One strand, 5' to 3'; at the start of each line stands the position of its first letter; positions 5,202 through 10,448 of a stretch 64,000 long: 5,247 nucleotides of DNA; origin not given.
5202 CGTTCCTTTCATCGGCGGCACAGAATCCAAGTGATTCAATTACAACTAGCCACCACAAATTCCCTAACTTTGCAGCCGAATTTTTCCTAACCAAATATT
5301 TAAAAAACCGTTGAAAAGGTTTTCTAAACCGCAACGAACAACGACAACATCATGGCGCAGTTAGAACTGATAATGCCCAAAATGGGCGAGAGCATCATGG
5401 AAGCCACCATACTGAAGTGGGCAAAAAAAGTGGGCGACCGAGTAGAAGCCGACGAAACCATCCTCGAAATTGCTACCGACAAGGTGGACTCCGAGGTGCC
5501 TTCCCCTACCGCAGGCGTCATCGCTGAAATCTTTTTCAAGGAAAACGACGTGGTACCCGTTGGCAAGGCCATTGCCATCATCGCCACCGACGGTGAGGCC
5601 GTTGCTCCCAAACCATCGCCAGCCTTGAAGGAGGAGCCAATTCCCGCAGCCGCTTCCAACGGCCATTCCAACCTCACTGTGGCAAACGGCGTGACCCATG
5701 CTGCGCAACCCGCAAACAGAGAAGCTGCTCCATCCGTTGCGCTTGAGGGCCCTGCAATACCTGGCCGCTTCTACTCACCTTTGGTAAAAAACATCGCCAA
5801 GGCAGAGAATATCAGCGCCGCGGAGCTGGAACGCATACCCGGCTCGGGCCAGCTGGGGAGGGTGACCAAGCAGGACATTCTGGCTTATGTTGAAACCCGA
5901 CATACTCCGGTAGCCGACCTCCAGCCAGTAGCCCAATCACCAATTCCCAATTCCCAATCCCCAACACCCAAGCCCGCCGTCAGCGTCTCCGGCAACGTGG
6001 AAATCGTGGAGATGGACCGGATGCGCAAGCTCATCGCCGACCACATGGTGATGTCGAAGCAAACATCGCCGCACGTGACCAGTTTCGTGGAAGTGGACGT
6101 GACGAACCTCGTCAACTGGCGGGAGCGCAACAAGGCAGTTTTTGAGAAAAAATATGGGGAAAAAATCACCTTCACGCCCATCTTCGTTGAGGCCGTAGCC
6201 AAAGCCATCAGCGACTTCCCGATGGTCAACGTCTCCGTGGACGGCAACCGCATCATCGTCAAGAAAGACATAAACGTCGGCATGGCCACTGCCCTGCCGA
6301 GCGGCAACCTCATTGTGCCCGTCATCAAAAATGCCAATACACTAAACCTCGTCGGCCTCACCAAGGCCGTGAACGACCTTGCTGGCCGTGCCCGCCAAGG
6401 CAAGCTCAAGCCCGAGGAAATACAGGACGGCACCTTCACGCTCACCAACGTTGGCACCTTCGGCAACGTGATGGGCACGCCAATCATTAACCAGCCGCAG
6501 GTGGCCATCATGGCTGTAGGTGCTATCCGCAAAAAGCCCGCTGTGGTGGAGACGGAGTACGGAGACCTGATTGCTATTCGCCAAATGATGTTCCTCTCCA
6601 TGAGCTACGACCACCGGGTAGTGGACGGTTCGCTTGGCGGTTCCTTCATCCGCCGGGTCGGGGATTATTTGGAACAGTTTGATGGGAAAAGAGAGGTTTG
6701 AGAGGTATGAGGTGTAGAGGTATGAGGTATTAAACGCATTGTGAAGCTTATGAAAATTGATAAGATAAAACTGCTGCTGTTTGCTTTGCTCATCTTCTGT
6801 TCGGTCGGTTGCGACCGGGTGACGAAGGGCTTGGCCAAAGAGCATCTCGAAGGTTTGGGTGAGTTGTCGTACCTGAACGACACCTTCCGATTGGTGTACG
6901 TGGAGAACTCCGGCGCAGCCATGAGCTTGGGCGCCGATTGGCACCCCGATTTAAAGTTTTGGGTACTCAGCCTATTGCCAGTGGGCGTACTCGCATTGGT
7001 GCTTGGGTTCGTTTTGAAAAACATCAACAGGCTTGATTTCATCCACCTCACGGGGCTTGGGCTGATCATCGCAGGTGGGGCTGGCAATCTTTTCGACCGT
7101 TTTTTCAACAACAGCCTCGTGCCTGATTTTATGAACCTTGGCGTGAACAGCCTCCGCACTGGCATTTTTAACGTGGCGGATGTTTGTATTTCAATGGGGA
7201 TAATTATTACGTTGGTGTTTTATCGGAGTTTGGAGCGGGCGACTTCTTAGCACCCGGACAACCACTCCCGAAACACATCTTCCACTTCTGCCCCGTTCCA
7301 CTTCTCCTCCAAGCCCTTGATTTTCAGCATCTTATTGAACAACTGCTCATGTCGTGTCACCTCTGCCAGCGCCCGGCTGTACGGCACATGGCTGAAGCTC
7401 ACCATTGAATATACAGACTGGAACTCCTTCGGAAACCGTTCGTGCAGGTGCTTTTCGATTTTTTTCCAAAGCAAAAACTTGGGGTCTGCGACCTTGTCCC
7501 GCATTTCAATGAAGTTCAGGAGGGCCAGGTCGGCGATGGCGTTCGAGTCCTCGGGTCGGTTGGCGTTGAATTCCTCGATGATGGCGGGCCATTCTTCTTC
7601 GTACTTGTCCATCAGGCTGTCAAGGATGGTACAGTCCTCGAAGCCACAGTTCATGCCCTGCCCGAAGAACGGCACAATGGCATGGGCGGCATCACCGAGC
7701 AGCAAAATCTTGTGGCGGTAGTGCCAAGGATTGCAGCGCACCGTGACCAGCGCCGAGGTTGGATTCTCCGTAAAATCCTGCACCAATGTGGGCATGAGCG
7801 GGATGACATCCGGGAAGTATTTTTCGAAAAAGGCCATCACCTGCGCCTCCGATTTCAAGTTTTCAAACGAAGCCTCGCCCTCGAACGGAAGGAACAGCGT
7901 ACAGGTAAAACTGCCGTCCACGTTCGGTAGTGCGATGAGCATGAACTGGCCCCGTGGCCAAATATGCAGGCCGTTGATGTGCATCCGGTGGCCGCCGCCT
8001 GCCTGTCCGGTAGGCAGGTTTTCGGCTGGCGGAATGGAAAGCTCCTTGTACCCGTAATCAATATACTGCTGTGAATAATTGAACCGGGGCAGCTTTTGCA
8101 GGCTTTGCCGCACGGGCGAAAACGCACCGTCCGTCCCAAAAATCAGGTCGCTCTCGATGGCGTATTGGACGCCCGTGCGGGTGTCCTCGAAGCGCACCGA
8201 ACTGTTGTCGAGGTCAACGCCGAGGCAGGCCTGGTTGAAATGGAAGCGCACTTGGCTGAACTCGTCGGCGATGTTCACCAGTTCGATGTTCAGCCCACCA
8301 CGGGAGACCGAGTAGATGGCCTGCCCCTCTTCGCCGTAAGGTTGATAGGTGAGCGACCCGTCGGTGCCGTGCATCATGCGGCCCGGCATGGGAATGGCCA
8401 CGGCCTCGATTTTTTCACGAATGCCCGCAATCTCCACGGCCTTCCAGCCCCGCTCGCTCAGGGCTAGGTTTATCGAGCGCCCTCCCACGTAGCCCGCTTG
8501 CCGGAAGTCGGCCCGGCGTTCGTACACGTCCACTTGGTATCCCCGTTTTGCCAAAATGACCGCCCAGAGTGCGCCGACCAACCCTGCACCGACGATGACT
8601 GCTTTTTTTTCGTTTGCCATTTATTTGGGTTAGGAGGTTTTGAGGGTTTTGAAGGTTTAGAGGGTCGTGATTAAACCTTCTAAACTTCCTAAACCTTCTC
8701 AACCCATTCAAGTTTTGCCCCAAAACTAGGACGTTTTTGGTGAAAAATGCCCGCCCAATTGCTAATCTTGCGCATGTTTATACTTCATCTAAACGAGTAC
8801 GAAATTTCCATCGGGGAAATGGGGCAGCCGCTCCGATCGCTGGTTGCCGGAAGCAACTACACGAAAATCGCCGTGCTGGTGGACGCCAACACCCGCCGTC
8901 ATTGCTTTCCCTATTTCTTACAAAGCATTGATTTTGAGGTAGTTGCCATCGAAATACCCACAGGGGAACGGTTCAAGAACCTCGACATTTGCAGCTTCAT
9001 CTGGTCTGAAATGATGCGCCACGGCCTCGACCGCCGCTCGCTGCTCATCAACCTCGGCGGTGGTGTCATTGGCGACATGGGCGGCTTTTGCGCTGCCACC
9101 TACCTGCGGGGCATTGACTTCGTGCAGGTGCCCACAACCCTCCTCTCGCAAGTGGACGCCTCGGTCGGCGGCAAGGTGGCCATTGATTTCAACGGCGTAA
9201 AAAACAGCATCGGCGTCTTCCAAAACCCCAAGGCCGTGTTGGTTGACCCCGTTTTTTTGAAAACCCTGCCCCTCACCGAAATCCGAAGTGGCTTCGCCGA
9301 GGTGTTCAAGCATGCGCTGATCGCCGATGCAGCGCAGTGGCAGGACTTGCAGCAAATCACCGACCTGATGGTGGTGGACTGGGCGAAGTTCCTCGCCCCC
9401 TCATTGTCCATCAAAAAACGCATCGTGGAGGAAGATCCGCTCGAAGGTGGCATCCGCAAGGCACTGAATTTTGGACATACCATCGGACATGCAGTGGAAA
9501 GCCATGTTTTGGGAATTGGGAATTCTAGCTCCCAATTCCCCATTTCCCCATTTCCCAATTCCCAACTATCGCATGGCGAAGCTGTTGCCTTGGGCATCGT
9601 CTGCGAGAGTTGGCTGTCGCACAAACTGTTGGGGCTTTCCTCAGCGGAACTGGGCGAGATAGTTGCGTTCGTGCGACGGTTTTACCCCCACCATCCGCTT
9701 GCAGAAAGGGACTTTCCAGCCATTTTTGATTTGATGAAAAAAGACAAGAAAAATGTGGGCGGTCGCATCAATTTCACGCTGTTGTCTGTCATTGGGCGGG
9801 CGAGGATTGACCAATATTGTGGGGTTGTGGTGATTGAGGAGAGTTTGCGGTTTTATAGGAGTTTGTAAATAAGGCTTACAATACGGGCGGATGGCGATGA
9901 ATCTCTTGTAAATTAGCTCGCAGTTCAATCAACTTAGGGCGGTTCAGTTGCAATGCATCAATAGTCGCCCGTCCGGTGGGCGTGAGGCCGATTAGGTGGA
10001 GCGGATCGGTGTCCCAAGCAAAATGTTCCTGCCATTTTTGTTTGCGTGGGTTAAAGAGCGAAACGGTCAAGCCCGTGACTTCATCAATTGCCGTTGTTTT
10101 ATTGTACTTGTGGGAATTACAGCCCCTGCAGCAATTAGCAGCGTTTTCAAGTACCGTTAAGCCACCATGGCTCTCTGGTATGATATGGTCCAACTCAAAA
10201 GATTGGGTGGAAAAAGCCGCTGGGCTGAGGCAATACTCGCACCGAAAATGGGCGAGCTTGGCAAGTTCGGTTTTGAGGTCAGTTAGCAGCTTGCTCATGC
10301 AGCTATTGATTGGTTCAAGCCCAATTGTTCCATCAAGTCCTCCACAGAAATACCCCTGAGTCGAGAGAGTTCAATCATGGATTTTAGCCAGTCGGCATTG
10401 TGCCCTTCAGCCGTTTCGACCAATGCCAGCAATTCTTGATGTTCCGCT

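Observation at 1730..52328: Intergenic spacers are filled with locus-specific short-word tandem arrays mirrored into long imperfect palindromes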

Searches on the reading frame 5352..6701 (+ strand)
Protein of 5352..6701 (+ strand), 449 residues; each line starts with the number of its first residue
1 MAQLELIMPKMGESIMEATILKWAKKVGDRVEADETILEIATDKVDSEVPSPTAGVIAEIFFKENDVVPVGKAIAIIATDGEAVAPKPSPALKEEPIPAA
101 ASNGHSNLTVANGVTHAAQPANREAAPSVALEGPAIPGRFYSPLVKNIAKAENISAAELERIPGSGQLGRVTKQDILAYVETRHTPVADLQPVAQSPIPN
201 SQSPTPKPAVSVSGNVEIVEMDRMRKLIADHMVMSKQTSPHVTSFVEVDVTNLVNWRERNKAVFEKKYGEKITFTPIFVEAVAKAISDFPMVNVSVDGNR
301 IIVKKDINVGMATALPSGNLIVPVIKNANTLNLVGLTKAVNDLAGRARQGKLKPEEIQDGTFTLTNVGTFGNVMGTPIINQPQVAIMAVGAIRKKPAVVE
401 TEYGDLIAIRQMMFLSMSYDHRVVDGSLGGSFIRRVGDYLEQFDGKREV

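Call 18: search_protein_families(library=pfam, proteins=[window:5352-6701:+])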
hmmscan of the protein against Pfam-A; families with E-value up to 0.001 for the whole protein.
window:5352-6701:+ (449 aa): 3 families
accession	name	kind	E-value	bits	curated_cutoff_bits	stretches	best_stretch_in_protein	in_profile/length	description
PF00198.28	2-oxoacid_dh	-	2.2e-80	269.9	23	1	216-443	4-227/232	2-oxoacid dehydrogenases acyltransferase (catalytic domain)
PF00364.28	Biotin_lipoyl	-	5.9e-19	68.1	22.1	1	5-77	2-73/73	Biotin-requiring enzyme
PF02817.22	E3_binding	-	2.1e-09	37.8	23.7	1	140-177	2-36/36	e3 binding domain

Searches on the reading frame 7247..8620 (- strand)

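Call 17: search_protein_families(library=pfam, proteins=[window:7247-8620:-])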
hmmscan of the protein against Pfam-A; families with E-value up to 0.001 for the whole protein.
window:7247-8620:- (457 aa): 5 families
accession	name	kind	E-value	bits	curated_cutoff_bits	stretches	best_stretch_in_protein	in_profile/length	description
PF01494.25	FAD_binding_3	-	2.4e-21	76.8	22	2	6-175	3-168/349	FAD binding domain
PF01266.30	DAO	-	2.5e-06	27.7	27.9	1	7-46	2-42/353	FAD dependent oxidoreductase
PF13450.12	NAD_binding_8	-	1.2e-05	26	21.9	1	9-38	1-30/68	NAD(P)-binding Rossmann-like domain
PF00070.33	Pyr_redox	-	0.00012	22.9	22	1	6-40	1-35/82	Pyridine nucleotide-disulphide oxidoreductase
PF02737.24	3HCDH_N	-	0.00023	21.6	22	1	7-44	2-39/180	3-hydroxyacyl-CoA dehydrogenase, NAD binding domain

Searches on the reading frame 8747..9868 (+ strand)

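Call 17: search_protein_families(library=pfam, proteins=[window:8747-9868:+])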
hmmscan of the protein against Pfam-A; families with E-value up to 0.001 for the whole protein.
window:8747-9868:+ (373 aa): 3 families
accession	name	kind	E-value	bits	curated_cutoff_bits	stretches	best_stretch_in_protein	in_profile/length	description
PF01761.26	DHQ_synthase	-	1.5e-44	150.8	24.2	1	68-180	2-114/115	3-dehydroquinate synthase N-terminal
PF24621.2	DHQS_C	-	1.5e-30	106.5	27.6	1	182-336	1-144/144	3-dehydroquinate synthase C-terminal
PF13685.12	Fe-ADH_2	-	8.7e-07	29.5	28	1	31-175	12-149/149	Iron-containing alcohol dehydrogenase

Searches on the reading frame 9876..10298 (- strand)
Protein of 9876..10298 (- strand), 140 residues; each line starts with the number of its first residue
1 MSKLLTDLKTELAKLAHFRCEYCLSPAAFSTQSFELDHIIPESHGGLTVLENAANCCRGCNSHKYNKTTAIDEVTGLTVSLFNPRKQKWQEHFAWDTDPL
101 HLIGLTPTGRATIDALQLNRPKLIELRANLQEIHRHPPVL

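Call 71: search_protein_families(library=pfam, proteins=[window:9876-10298:-])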
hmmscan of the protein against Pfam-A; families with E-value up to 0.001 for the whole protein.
window:9876-10298:- (140 aa): 2 families
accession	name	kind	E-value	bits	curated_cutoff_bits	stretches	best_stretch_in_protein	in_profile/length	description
PF01844.29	HNH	-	4e-12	46.5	21.4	1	20-67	1-47/47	HNH endonuclease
PF14279.12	HNH_5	-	6.4e-11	42.5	27.5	1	20-69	1-48/56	HNH endonuclease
